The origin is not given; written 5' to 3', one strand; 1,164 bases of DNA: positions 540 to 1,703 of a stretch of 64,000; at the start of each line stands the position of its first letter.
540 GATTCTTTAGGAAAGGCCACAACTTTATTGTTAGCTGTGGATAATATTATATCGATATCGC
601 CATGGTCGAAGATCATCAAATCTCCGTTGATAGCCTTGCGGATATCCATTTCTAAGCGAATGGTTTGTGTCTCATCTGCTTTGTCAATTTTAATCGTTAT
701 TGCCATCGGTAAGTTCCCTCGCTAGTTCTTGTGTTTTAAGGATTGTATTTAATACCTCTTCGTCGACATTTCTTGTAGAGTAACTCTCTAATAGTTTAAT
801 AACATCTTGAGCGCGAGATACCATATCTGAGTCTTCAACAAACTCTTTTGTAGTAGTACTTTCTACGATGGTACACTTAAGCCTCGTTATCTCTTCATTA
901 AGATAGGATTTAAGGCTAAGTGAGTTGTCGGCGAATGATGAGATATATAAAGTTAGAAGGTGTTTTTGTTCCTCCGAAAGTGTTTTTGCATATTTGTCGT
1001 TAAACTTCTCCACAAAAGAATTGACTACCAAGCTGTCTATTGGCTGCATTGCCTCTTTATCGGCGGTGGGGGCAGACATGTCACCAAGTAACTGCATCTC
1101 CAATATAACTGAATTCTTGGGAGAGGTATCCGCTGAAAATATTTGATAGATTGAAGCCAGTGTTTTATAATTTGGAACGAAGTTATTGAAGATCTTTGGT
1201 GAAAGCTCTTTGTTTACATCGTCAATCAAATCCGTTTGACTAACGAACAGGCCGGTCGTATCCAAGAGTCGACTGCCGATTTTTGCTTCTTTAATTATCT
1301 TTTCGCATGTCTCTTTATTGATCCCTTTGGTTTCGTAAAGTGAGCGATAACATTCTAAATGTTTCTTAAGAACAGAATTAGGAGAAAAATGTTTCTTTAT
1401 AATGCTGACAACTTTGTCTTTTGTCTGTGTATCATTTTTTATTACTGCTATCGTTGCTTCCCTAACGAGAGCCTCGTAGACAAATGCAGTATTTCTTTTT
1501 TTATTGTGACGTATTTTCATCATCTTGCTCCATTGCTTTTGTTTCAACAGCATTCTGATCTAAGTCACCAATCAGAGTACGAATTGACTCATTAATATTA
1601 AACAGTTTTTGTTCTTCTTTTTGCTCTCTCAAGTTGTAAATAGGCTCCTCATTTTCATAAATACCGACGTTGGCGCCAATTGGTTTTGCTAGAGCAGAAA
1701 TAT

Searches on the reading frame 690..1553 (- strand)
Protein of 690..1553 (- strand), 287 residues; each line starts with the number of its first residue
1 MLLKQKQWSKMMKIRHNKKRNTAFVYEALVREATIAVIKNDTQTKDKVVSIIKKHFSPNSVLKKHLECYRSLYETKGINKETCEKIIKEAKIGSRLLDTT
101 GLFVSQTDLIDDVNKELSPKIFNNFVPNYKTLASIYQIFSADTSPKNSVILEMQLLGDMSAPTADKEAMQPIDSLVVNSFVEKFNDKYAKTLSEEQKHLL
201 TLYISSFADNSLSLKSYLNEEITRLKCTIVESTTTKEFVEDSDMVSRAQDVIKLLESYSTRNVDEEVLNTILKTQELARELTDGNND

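Call 29: search_protein_families(library=pfam, proteins=[window:690-1553:-], max_evalue=0.01)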
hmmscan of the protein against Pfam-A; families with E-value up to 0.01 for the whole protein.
window:690-1553:- (287 aa): 0 families

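Call 31: find_encoding_contigs(protein=window:690-1553:-, flank=10000, max_places=3)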
Protein window:690-1553:- (287 aa): no gene with exactly this product is on record in the collection.
